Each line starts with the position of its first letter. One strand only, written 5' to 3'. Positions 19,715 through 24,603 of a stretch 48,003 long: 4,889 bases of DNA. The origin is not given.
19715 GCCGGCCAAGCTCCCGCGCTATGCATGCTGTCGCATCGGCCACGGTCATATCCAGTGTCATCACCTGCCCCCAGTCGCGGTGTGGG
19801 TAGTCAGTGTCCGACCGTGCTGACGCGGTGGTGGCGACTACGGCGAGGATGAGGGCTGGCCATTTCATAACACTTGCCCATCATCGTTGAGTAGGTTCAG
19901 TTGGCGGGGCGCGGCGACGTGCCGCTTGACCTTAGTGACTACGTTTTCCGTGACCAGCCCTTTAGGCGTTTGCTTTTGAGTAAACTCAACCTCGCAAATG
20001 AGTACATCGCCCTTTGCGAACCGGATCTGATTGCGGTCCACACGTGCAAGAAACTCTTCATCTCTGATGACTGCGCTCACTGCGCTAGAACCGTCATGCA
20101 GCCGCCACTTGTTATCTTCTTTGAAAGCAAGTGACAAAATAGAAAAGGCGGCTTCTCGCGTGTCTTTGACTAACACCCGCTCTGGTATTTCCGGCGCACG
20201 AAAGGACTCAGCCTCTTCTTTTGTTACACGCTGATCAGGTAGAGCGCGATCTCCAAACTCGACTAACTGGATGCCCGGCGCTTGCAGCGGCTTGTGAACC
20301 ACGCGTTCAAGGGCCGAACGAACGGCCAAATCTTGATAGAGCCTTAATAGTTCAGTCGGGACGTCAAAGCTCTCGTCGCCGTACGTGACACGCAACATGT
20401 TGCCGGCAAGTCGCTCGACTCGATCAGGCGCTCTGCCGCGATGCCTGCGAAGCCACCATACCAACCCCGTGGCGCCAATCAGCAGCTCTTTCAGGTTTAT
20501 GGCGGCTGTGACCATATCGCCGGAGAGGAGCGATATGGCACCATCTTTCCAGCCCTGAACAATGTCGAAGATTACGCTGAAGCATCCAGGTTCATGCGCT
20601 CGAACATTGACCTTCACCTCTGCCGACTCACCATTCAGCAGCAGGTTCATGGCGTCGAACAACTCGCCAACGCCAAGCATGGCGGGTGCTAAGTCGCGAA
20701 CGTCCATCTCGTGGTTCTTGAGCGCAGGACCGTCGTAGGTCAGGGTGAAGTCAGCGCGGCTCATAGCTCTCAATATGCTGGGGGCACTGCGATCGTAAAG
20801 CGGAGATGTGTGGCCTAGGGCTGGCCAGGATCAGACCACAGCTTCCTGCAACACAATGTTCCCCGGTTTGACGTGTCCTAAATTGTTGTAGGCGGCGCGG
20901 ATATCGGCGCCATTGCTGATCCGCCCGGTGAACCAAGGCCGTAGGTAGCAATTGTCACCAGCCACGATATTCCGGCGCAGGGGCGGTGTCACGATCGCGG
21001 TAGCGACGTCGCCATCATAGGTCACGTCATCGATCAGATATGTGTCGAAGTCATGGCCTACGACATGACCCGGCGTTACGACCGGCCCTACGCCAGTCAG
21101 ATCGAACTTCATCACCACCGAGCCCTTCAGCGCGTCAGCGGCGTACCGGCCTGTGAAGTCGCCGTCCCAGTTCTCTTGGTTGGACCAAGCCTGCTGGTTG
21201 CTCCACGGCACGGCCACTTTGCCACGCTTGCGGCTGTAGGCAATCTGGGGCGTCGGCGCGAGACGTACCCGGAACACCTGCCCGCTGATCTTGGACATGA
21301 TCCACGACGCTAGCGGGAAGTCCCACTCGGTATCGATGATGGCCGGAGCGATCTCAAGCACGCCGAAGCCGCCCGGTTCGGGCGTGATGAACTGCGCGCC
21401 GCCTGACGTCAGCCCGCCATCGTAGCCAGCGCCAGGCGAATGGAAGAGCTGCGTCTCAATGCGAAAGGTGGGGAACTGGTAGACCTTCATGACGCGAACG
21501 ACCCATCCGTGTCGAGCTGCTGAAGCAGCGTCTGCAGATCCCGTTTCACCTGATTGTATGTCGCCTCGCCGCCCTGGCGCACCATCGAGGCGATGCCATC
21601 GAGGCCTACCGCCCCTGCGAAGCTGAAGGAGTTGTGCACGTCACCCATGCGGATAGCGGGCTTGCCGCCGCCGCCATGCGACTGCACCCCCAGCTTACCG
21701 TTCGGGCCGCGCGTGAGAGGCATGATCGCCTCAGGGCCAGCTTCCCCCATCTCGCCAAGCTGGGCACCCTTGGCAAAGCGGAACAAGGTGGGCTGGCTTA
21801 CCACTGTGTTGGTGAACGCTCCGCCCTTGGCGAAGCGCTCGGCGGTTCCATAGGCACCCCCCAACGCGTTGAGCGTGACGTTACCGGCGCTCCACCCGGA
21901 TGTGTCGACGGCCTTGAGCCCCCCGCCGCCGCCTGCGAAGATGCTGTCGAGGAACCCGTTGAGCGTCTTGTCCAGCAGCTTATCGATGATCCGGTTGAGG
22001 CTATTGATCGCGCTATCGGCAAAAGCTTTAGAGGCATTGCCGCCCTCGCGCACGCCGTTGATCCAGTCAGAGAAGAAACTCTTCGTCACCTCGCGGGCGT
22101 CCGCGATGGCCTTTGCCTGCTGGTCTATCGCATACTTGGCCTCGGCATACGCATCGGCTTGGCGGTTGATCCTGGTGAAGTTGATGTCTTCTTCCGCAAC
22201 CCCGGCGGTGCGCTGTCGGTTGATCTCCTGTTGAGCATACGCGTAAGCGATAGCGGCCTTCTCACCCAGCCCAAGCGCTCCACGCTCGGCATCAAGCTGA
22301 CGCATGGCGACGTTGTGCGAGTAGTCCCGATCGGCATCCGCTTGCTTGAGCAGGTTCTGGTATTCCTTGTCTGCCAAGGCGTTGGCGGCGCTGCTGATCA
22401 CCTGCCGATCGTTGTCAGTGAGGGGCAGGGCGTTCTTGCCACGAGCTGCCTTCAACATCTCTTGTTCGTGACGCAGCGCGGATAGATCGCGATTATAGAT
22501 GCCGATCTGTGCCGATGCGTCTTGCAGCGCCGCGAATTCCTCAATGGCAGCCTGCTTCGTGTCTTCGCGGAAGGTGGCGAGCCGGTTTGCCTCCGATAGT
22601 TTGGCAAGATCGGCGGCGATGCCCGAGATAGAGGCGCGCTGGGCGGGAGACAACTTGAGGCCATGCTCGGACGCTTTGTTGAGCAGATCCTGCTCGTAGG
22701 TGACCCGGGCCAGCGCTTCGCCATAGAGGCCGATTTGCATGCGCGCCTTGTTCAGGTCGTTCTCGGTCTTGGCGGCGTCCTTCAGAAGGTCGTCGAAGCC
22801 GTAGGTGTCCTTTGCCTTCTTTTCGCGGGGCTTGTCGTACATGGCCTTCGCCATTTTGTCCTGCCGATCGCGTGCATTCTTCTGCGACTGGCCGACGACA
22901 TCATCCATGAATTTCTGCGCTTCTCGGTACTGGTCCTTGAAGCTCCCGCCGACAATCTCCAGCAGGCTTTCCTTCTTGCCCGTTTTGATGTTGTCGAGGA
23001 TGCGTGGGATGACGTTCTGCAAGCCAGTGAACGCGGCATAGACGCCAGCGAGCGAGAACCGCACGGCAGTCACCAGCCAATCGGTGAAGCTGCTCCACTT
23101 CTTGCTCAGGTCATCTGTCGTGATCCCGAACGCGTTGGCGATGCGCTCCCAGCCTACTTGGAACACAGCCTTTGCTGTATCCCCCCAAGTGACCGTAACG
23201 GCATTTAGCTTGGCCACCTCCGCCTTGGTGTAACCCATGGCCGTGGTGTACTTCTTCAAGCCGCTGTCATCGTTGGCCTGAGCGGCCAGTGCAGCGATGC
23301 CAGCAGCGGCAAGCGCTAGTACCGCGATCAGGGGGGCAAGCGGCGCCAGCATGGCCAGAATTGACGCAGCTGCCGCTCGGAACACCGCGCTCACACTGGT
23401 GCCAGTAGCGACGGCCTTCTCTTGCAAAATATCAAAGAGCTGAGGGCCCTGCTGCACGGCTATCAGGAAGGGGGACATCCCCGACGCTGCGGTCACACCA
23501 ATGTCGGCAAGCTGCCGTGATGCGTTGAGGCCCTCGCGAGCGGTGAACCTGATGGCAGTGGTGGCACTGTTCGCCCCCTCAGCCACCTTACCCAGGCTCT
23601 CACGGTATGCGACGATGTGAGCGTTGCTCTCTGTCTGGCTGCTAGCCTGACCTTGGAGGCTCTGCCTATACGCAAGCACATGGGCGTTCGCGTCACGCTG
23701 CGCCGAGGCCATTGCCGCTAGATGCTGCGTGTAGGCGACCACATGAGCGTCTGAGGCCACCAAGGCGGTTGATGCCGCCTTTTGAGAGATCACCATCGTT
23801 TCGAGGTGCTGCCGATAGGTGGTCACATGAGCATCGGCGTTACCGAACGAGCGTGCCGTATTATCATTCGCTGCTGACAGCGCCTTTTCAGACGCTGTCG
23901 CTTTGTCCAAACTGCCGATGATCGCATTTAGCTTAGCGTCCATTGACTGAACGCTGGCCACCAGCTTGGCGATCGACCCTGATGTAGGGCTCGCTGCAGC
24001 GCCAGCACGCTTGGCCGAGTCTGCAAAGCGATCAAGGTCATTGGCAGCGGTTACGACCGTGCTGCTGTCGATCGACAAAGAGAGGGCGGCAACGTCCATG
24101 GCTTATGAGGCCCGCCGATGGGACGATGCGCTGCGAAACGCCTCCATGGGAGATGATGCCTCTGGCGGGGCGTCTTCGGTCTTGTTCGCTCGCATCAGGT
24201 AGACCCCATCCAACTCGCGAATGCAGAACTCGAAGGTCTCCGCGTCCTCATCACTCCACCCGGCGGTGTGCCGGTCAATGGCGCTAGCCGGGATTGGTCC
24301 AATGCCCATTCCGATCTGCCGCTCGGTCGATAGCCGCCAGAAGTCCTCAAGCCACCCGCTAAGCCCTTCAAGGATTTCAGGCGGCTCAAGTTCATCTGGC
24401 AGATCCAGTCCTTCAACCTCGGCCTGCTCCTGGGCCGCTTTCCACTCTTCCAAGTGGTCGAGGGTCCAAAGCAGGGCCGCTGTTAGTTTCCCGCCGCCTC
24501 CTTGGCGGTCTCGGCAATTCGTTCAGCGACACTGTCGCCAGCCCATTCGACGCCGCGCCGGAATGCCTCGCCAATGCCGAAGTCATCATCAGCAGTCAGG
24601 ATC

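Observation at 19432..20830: Low-GC two-gene cassette (299-aa orphan + 126-aa signal-peptide protein) wedged into the tail-tip module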

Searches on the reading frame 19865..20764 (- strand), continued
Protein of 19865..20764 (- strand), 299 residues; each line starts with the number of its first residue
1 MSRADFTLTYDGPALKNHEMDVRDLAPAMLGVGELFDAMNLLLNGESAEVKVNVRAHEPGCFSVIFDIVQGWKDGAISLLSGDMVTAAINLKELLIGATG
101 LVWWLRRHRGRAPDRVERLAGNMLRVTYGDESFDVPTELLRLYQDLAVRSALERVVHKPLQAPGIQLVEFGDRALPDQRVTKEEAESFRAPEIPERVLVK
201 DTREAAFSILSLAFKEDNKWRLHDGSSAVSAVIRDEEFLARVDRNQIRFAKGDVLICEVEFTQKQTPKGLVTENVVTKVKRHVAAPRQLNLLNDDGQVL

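Call 106: search_protein_families(library=padloc, alignment_id=A3, max_evalue=0.00001)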
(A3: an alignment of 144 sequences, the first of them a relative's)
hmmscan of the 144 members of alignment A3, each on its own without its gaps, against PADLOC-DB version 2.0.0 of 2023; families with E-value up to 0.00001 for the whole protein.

A. member 1, L021:4529-5638:+ (369 aa): 0 families

B. families by the number of members that match (of 144 scanned): 71 families (the first 25 are shown)
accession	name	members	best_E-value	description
PDLC03640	MTase_III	2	1.4e-165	Type III methyltransferase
PDLC03644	MTase_III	2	4.5e-146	Type III methyltransferase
PDLC03634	MTase_III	2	1.4e-93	Type III methyltransferase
PDLC03641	MTase_III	2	4e-77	Type III methyltransferase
PDLC03637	MTase_III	2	6.4e-73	Type III methyltransferase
PDLC03636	MTase_III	2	6.5e-68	Type III methyltransferase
PDLC03635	MTase_III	2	7.9e-56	Type III methyltransferase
PDLC03639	MTase_III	2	7e-55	Type III methyltransferase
PDLC03642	MTase_III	2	7.6e-55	Type III methyltransferase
PDLC03638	MTase_III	2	1.8e-53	Type III methyltransferase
PDLC03354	MTase_II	2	1.2e-43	Type II methyltransferase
PDLC03643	MTase_III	2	2.4e-37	Type III methyltransferase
PDLC03646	MTase_III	2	4e-34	Type III methyltransferase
PDLC04135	mad3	2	1.3e-31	mads_3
PDLC03645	MTase_III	2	6.5e-31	Type III methyltransferase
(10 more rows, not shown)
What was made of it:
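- Known defence genes are rarely adjacent (call 106).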

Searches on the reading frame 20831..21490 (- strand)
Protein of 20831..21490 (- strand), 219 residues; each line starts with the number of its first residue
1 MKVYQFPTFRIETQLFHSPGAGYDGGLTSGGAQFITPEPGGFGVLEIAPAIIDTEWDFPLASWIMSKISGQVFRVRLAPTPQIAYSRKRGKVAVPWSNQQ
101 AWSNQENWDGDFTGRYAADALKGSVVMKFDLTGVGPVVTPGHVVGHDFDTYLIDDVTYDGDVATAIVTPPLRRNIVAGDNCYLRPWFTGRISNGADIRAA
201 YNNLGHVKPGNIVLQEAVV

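Call 5: search_protein_families(library=pfam, proteins=[window:20831-21490:-], max_evalue=0.1)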
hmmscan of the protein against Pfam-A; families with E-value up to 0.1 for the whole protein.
window:20831-21490:- (219 aa): 0 families

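Call 7: search_protein_families(library=phrogs, proteins=[window:20831-21490:-], max_evalue=0.01)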
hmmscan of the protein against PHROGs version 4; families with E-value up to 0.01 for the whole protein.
window:20831-21490:- (219 aa): 0 families
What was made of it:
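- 20831..21490 (-): 219-aa first tail-tip gene after the tape measure. It is the upstream flank of the slot and is not cargo. No Pfam or PHROG hit (calls 5, 7).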

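Call 8: search_protein_families(library=ncbifam, proteins=[window:20831-21490:-], max_evalue=1)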
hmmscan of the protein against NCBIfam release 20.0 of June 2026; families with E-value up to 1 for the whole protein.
window:20831-21490:- (219 aa): 0 families

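Call 41: find_related_loci(query=window:20831-21490:-, collection=viral_contigs, flank=7000)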
Query window:20831-21490:- (219 aa) in viral_contigs; peptide patterns used: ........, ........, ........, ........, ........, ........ (x = any residue, [..] = any of these).
14 stretches matched a pattern; 7 encode a relative of the query (tblastn E <= 1e-3); 7 distinct loci.
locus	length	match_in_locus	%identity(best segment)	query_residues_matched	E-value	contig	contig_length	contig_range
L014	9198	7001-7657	98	1-219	4e-147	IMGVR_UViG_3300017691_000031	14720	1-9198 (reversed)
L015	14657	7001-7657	82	1-219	1e-128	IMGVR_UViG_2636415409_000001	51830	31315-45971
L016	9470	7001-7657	83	1-219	3e-128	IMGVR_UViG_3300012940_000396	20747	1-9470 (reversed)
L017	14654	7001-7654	79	2-219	3e-126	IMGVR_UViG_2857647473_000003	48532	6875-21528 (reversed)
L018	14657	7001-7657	81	1-219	2e-125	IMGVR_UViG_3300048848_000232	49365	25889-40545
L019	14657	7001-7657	77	1-219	9e-123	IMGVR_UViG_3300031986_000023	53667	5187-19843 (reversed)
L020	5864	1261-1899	58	1-218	8e-85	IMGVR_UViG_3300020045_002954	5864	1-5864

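Call 47: search_protein_families(library=pfam, proteins=[L014:8414-9001:+, L014:7681-8100:-, L018:7731-8564:+, L018:8832-9401:+, L018:9765-10178:-, L018:9448-9768:-, L016:7669-8004:-], max_evalue=0.01)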
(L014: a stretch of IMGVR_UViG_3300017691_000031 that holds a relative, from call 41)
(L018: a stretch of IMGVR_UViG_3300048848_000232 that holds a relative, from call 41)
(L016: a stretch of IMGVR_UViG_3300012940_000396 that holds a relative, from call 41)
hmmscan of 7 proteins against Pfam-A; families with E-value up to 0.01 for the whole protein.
L014:8414-9001:+ (195 aa): 1 family
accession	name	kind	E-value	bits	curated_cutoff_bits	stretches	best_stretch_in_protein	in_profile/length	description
PF02498.22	Bro-N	-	1.4e-17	64.5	25.6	1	17-106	2-96/96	BRO family, N-terminal domain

L014:7681-8100:- (139 aa): 2 families
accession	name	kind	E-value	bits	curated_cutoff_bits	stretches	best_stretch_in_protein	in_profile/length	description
PF03869.20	Arc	-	3.1e-12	46.6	20.4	1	25-66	8-49/50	Arc-like DNA binding domain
PF22513.2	FitA-like_RHH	-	2.5e-09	37.4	27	1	32-59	12-39/39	Antitoxin FitA-like, ribbon-helix-helix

L018:7731-8564:+ (277 aa): 1 family
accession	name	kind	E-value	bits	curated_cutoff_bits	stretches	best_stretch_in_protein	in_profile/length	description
PF12686.12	DUF3800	-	2.2e-10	41.9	21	1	6-211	1-147/149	Protein of unknown function (DUF3800)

L018:8832-9401:+ (189 aa): 0 families

L018:9765-10178:- (137 aa): 0 families

L018:9448-9768:- (106 aa): 0 families

L016:7669-8004:- (111 aa): 1 family
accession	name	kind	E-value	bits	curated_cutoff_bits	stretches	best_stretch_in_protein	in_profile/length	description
PF20101.4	DUF6491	-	0.0055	17.2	27.5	1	1-40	1-41/138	Family of unknown function (DUF6491)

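Call 48: search_protein_families(library=padloc, proteins=[L014:8414-9001:+, L014:7681-8100:-, L018:7731-8564:+, L018:8832-9401:+, L018:9765-10178:-, L018:9448-9768:-, L016:7669-8004:-], max_evalue=0.01)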
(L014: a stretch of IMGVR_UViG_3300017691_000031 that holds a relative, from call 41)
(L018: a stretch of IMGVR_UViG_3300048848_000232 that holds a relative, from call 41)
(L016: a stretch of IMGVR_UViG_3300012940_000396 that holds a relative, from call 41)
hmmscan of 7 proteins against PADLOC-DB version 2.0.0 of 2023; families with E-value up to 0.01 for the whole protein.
L014:8414-9001:+ (195 aa): 0 families

L014:7681-8100:- (139 aa): 0 families

L018:7731-8564:+ (277 aa): 0 families

L018:8832-9401:+ (189 aa): 0 families

L018:9765-10178:- (137 aa): 0 families

L018:9448-9768:- (106 aa): 0 families

L016:7669-8004:- (111 aa): 0 families

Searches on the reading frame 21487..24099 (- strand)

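Call 5: search_protein_families(library=pfam, proteins=[window:21487-24099:-], max_evalue=0.1)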
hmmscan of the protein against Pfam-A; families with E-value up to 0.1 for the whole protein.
window:21487-24099:- (870 aa): 1 family
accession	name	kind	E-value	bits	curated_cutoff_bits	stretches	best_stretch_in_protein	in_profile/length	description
PF06791.18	TMP_2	-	5.1e-12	46.4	30.2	1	176-288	3-104/208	Prophage tail length tape measure protein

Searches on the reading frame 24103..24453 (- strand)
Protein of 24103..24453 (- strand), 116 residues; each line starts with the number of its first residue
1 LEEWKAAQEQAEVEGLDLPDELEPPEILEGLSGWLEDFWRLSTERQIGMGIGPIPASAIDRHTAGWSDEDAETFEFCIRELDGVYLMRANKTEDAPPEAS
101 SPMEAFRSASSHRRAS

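Call 103: search_protein_families(library=pfam, proteins=[window:24103-24453:-], max_evalue=0.01)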
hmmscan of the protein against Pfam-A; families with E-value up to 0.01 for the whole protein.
window:24103-24453:- (116 aa): 1 family
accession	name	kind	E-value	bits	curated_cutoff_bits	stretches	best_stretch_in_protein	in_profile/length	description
PF23812.1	Phage_TAC_18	-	8.4e-10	39.1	27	1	17-86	7-78/79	Phage tail assembly chaperone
